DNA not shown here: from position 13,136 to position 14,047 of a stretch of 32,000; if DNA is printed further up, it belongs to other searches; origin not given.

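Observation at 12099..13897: NurA-like nuclease translationally coupled to an orphan HerA-N-terminal (HAS-barrel)-like protein, with no HerA ATPase nearby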

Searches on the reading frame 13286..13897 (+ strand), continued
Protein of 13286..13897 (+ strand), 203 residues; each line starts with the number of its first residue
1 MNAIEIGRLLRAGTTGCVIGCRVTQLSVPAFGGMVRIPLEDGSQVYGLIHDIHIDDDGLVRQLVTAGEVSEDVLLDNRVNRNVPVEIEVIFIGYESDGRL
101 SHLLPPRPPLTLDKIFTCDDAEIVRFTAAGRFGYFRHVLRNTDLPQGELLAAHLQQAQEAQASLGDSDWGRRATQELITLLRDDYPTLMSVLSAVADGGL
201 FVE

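Call 33: find_related_loci(query=A1, collection=genome_contigs, flank=10000)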
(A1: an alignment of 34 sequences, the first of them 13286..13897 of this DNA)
Query A1 (203 aa) in genome_contigs; peptide patterns used: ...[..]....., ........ (x = any residue, [..] = any of these).
599 stretches matched a pattern (row limit reached: there are more); 572 encode a relative of the query (tblastn E <= 1e-3); the best 80 are kept; 80 distinct loci.
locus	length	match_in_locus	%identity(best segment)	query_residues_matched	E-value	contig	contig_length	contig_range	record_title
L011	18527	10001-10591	66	2-198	5e-91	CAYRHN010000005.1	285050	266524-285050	MAG TPA_asm: uncultured Anaerolineaceae bacterium isolate SRP216815_co1_295 genome assembly, contig: NODE_42_length_2850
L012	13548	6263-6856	75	1-198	1e-90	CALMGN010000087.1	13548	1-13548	MAG TPA_asm: uncultured Anaerolineaceae bacterium isolate SRR6284162_bin.61_CONCOCT_v1.1_MAG genome assembly, contig: ER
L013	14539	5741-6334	76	1-198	6e-91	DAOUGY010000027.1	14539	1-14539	MAG TPA_asm: Anaerolineaceae bacterium isolate R830_265 k129_562209, whole genome shotgun sequence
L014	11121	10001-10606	66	1-202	5e-91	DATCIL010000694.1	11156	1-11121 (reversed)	MAG TPA_asm: Anaerolineales bacterium isolate SMAG_U7858 k141_3476955, whole genome shotgun sequence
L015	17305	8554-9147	74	1-198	9e-91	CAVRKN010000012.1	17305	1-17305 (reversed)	MAG: uncultured Chloroflexia bacterium isolate MFD05674.bin.3.375 genome assembly, contig: contig_195540, whole genome s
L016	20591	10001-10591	68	1-197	2e-90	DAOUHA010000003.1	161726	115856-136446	MAG TPA_asm: Longilinea sp. isolate R89_285 k165_738765, whole genome shotgun sequence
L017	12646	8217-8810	67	1-198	3e-90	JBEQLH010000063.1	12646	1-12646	MAG: Anaerolineales bacterium isolate Y22TTR21b10o NODE_469_length_12646_cov_9.225081, whole genome shotgun sequence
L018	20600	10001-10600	75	1-200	4e-90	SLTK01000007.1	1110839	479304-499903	MAG: Chloroflexi bacterium isolate 1MN72D_53_20 NODE_1_length_1110862_cov_11_4955, whole genome shotgun sequence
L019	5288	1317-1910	74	1-198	2e-89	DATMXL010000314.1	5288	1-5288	MAG TPA_asm: Bellilinea sp. isolate SMAG_U13119 k141_89709, whole genome shotgun sequence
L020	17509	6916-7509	74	1-198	3e-89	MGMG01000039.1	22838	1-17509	MAG: Chloroflexi bacterium GWB2_54_36 gwb2_scaffold_2155, whole genome shotgun sequence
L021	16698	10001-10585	67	2-197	2e-88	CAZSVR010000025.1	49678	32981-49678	MAG TPA_asm: uncultured Anaerolineaceae bacterium isolate SRP119689_co1_253 genome assembly, contig: NODE_770_length_496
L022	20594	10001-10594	74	1-198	9e-89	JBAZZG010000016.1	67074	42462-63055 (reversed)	MAG: Bellilinea sp. isolate SO_2017_GW3_10 scaffold_388_c1_OW296A_2017, whole genome shotgun sequence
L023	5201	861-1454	66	1-198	2e-88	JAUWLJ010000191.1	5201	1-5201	MAG: Chloroflexota bacterium isolate CSMAG_2369 CSMAG_2369_k141_943569_length_5201_cov_4.8508, whole genome shotgun sequ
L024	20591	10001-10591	77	1-197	2e-88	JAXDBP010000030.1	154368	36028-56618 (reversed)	MAG: Bellilinea sp. isolate POMEDNA-B21 Raw2_k127_506074, whole genome shotgun sequence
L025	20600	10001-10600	74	1-200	5e-88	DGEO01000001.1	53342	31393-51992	MAG TPA_asm: Anaerolineaceae bacterium UBA3924 UBA3924_contig_2370, whole genome shotgun sequence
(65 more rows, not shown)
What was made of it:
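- Tried and rejected: A1 was used instead (call 33).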

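Call 36: find_encoding_contigs(protein=P0126, flank=8000, max_places=2)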
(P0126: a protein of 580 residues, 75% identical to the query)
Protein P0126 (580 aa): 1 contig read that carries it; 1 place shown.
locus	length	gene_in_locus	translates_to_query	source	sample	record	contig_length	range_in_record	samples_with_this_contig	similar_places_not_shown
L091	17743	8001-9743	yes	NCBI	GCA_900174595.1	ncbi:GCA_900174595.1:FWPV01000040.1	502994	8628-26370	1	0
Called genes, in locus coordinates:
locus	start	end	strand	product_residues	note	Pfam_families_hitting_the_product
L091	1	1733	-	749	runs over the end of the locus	PF00136:DNA_pol_B (weak)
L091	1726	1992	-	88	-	PF26485:DUF8156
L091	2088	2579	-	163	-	-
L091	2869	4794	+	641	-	-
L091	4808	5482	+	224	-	-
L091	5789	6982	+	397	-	PF09376:NurA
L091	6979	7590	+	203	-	-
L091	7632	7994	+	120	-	PF05635:23S_rRNA_IVP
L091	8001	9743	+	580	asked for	PF09378:HAS-barrel (weak), PF01935:DUF87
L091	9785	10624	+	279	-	PF20181:DUF6544, PF21900:DUF6920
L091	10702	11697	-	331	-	PF13177:DNA_pol3_delta2, PF09115:DNApol3-delta_C (weak)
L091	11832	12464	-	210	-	PF02353:CMAS, PF05175:MTS (weak), PF13489:Methyltransf_23, PF13847:Methyltransf_31, PF08241:Methyltransf_11, PF08242:Methyltransf_12, PF13649:Methyltransf_25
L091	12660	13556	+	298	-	PF00892:EamA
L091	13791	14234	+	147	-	PF00072:Response_reg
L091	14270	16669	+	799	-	PF00072:Response_reg, PF01590:GAF, PF13185:GAF_2, PF13487:HD_5, PF01966:HD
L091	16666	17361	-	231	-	PF00376:MerR, PF13411:MerR_1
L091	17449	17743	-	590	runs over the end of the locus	PF00989:PAS, PF08448:PAS_4, PF13188:PAS_8, PF13426:PAS_9, PF00989:PAS, PF08448:PAS_4, PF00512:HisKA, PF02518:HATPase_c, +3 more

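Call 37: find_encoding_contigs(protein=P0132, flank=8000, max_places=2)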
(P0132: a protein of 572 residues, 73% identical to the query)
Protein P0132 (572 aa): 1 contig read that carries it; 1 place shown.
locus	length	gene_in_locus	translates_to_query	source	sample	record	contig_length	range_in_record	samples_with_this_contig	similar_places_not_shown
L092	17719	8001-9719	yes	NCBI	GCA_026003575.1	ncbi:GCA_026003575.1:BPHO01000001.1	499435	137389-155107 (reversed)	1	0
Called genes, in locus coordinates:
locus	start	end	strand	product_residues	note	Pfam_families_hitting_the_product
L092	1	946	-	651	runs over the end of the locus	PF00496:SBP_bac_5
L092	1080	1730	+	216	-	PF00440:TetR_N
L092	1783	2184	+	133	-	-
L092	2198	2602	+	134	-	-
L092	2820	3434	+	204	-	PF02517:Rce1-like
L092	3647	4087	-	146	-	PF00583:Acetyltransf_1, PF13673:Acetyltransf_10 (weak), PF13508:Acetyltransf_7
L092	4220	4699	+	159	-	PF13302:Acetyltransf_3 (weak), PF00583:Acetyltransf_1, PF13673:Acetyltransf_10, PF13508:Acetyltransf_7, PF08445:FR47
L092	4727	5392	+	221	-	-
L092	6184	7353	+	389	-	PF09376:NurA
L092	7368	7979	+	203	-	-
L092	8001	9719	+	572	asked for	PF09378:HAS-barrel (weak), PF01935:DUF87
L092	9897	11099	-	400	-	PF04389:Peptidase_M28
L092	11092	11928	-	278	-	-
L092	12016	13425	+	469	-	PF18073:Zn_ribbon_LapB, PF03796:DnaB_C (faint), PF06745:ATPase, PF13481:AAA_25, PF13541:ChlI, PF05362:Lon_C (weak)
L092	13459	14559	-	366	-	PF01699:Na_Ca_ex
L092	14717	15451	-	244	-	PF01061:ABC2_membrane, PF12698:ABC2_membrane_3, PF12679:ABC2_membrane_2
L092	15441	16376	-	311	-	PF00005:ABC_tran, PF13304:AAA_21, PF13732:DrrA1-3_C (weak)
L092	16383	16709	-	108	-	PF01022:HTH_5, PF13601:HTH_34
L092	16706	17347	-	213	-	-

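Call 41: find_homologous_proteins(query=A4, max_evalue=0.00001)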
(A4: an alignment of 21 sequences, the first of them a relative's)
Query A4 (21 sequences) (202 aa, profile of the alignment): 1583 proteins with E <= 0.00001 among 8000 candidates; the best 120 are listed.
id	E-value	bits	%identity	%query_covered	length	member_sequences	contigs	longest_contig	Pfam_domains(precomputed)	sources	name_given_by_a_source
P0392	1.6e-76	275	58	99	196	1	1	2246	-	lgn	-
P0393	9.5e-76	272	54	100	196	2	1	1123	-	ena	-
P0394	9.9e-76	272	53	100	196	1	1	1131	-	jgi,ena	-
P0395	1.2e-75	272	54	100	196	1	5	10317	-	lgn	-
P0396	2.8e-75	271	54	100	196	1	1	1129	-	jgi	jgi:hypothetical protein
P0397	1.0e-74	269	55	99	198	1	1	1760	-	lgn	-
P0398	1.6e-74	268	75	100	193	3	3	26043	-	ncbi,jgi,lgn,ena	-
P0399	1.6e-74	268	74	90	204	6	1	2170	-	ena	-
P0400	3.6e-74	267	57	99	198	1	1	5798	-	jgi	jgi:hypothetical protein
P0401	4.1e-74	267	53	98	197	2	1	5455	-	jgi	jgi:hypothetical protein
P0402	4.8e-74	267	56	99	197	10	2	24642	-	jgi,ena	-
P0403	5.6e-74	266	53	99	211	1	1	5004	-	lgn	-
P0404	6.7e-74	266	54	98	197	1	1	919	-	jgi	-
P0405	7.6e-74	266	54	100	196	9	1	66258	-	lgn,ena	-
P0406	7.7e-74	266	56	99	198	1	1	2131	-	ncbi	-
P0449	2.7e-72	261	51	99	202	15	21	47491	-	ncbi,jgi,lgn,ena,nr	ncbi:MAG: hypothetical protein MK000_03675 [Anaerolineales bacterium]|nr:hypothetical protein [Anaer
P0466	5.8e-72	260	73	100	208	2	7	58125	-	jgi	jgi:hypothetical protein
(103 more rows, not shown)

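Call 42: find_encoding_contigs(protein=P0449, flank=6000, max_places=3)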
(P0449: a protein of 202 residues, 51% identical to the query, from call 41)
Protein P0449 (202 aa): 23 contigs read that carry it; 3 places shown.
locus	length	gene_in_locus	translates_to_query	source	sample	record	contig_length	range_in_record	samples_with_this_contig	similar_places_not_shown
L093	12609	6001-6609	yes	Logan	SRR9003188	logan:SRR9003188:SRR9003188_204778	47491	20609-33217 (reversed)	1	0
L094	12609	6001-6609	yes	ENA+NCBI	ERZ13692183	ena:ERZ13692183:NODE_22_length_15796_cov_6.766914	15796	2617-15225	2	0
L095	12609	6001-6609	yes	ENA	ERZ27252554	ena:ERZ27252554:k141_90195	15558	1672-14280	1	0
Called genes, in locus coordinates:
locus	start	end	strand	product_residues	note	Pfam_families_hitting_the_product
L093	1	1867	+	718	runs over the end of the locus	PF02653:BPD_transp_2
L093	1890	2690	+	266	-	PF00005:ABC_tran, PF13304:AAA_21 (faint), PF12399:BCA_ABC_TP_C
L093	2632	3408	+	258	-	PF00005:ABC_tran, PF13304:AAA_21 (faint)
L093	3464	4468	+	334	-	PF02423:OCD_Mu_crystall, PF01488:Shikimate_DH (weak)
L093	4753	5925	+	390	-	PF09376:NurA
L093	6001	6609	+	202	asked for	-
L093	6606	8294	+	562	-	PF01935:DUF87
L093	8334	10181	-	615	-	PF00664:ABC_membrane, PF00005:ABC_tran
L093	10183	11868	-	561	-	PF00664:ABC_membrane, PF00005:ABC_tran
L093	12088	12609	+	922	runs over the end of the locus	-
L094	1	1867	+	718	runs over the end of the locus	PF02653:BPD_transp_2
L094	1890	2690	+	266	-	PF00005:ABC_tran, PF13304:AAA_21 (faint), PF12399:BCA_ABC_TP_C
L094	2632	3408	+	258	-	PF00005:ABC_tran, PF13304:AAA_21 (faint)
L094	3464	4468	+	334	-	PF02423:OCD_Mu_crystall, PF01488:Shikimate_DH (weak)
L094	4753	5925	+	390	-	PF09376:NurA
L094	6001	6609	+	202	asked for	-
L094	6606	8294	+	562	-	PF01935:DUF87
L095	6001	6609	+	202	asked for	-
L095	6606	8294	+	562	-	PF01935:DUF87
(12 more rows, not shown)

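Call 43: find_encoding_contigs(protein=P0466, flank=6000, max_places=3)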
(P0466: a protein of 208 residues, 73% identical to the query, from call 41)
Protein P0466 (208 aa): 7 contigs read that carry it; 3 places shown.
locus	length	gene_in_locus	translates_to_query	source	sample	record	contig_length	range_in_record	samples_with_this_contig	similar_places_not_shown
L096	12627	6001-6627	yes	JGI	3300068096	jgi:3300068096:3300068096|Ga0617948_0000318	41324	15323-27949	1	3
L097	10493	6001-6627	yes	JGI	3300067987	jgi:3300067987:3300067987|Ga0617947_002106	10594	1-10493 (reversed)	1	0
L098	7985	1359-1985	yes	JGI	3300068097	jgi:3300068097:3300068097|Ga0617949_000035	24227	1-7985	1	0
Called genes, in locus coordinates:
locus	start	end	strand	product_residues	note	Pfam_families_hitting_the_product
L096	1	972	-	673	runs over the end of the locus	PF05378:Hydant_A_N, PF01968:Hydantoinase_A, PF19278:Hydant_A_C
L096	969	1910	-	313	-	PF24400:DUF7544, PF25231:DUF7847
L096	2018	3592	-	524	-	PF00117:GATase, PF00733:Asn_synthase (faint), PF07722:Peptidase_C26 (weak), PF02540:NAD_synthase (faint), PF00958:GMP_synt_C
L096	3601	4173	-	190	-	PF00156:Pribosyltran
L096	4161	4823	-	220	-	-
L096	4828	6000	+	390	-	PF09376:NurA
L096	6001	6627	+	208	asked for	-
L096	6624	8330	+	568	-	PF01935:DUF87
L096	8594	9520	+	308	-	-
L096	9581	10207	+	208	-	PF02511:Thy1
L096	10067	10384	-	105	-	-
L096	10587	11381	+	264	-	PF00069:Pkinase (weak)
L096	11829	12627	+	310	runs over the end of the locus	PF02729:OTCace_N, PF00185:OTCace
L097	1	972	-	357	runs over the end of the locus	?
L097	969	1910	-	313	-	PF24400:DUF7544, PF25231:DUF7847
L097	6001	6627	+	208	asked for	-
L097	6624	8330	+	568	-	PF01935:DUF87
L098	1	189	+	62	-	?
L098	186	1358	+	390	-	PF09376:NurA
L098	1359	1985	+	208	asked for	-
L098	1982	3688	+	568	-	PF01935:DUF87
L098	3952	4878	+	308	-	-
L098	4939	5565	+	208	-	PF02511:Thy1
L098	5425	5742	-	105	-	-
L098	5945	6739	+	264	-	PF00069:Pkinase (weak)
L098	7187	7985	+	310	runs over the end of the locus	PF02729:OTCace_N, PF00185:OTCace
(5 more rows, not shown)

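Call 46: search_solved_structures(query=P0124, max_evalue=0.001, show_alignments=1)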
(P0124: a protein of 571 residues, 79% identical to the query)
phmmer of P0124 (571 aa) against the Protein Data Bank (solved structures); distinct sequences matched with E-value up to 0.001: 9.
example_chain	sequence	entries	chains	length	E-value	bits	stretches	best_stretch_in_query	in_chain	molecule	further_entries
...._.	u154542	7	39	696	1.9e-19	73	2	420-538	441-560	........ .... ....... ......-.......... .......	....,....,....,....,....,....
4d2i_A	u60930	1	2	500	1e-15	60.7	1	373-544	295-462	HERA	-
9x1l_A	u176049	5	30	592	3.7e-13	52.2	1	425-543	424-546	DNA helicase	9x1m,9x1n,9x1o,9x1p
8xau_A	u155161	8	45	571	1.1e-10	44.1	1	426-542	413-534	ATP-binding protein | HerA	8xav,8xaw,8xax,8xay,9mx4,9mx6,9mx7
9c1m_M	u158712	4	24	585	4.3e-09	38.8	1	419-497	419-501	ATP-binding protein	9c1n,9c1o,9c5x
8ziq_M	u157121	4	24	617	1e-08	37.6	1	429-537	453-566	HerA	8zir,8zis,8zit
8yho_A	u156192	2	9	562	3e-08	36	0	421-506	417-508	DUF87 domain-containing protein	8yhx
8j4u_M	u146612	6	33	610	1.1e-06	30.8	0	431-540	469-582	Nucleoside triphosphate hydrolase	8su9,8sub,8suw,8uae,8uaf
8wet_A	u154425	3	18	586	1.9e-06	30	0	434-503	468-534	TdpA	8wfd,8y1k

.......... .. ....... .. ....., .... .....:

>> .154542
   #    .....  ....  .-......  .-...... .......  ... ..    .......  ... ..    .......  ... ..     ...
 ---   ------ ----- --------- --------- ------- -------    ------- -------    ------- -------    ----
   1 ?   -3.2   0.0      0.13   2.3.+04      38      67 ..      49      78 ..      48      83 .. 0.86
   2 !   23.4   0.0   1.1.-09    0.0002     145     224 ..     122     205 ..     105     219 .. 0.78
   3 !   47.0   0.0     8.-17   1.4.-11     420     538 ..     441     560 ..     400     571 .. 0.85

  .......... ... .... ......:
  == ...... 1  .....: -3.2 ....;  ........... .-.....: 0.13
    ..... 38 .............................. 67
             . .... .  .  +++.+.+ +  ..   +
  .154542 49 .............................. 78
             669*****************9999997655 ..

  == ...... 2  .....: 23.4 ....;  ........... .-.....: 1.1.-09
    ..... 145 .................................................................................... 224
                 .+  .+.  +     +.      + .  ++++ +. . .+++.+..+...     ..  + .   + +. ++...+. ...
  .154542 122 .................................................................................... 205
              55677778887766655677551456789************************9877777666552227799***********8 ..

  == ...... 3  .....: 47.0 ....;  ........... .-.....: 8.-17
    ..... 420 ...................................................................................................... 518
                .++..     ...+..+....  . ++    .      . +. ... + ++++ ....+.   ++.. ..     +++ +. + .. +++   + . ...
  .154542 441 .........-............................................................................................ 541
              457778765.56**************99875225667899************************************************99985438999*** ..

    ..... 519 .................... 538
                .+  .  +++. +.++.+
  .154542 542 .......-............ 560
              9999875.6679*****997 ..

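Call 66: find_encoding_contigs(protein=P0199, flank=7000, max_places=3)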
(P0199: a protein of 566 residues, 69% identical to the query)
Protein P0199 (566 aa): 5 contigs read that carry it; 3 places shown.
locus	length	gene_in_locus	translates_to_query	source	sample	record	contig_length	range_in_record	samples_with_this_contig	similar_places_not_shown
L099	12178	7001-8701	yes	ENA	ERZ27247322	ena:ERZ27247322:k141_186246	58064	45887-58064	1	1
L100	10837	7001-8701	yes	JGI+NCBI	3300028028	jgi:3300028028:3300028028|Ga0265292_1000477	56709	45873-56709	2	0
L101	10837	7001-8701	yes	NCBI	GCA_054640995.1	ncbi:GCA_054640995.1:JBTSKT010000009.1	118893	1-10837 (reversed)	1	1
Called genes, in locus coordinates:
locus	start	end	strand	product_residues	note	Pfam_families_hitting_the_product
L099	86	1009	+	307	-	PF02129:Peptidase_S15, PF00561:Abhydrolase_1, PF12146:Hydrolase_4, PF12697:Abhydrolase_6, PF00326:Peptidase_S9 (weak)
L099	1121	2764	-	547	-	PF00753:Lactamase_B, PF12706:Lactamase_B_2, PF22505:RNase_J_b_CASP, PF07521:RMMBL, PF17770:RNase_J_C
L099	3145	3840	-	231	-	PF01553:Acyltransferase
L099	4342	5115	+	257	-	PF01790:LGT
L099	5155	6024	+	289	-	PF00795:CN_hydrolase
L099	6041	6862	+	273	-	PF02540:NAD_synthase, PF06508:QueC (faint)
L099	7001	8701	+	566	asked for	PF09378:HAS-barrel (weak), PF01935:DUF87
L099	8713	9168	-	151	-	PF02681:DUF212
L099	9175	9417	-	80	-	PF02609:Exonuc_VII_S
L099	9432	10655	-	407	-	PF13742:tRNA_anti_2, PF01336:tRNA_anti-codon, PF02601:Exonuc_VII_L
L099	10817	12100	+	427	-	-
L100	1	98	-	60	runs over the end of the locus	-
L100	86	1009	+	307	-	PF02129:Peptidase_S15, PF00561:Abhydrolase_1, PF12146:Hydrolase_4, PF12697:Abhydrolase_6, PF00326:Peptidase_S9 (weak)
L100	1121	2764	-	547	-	PF00753:Lactamase_B, PF12706:Lactamase_B_2, PF22505:RNase_J_b_CASP, PF07521:RMMBL, PF17770:RNase_J_C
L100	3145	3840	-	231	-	PF01553:Acyltransferase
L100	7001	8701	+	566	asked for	PF09378:HAS-barrel (weak), PF01935:DUF87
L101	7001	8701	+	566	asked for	PF09378:HAS-barrel (weak), PF01935:DUF87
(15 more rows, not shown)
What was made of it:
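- Split-lineage genomes keep herA in its old neighbourhood (call 66).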

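Call 69: search_protein_families(library=padloc, proteins=[P0124], max_evalue=0.001)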
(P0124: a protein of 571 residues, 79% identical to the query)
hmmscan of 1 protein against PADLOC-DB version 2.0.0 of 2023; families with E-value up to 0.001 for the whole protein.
P0124 (571 aa): 15 families
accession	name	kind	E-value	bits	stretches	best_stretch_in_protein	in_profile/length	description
PDLC04105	HerA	-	2.5e-31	106.9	2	428-541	414-534/576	-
PDLC04103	HerA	-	4.8e-21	72.7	2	431-544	439-558/579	-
PDLC02185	HerA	-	2.2e-20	70.9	2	432-543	445-562/585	-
PDLC04100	HerA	-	4.2e-20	69.9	2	431-542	438-555/580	-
PDLC04102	HerA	-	6.9e-17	59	1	427-543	499-620/654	-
PDLC02188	HerA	-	1.5e-15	55.1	1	418-542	410-542/578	-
PDLC04098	HerA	-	1e-14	52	1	419-544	515-648/686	-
PDLC04140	mad8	-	3.2e-14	51.2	1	162-541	5-298/314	mads_8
PDLC04106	HerA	-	5.6e-14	49.6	1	430-551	508-637/667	-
PDLC04097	HerA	-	3e-09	34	1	433-543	474-593/618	-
PDLC04104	HerA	-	3.1e-09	34.1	1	429-535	216-329/379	-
PDLC04099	HerA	-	4.6e-09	33.9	1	165-224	152-211/214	-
PDLC04101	HerA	-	4.9e-09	33.4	1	165-225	151-211/400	-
PDLC04107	HerA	-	6.1e-09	33.3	1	174-225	161-212/306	-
PDLC01055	HerA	-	4.9e-06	23.6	0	130-224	104-200/532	Type III coevolved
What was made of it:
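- On Known anti-phage defence systems (PADLOC-DB v2): HerA P0124 hits only generic HerA models over the ATPase core (call 69).
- HerA P0124 hits the PADLOC HerA models (call 69).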
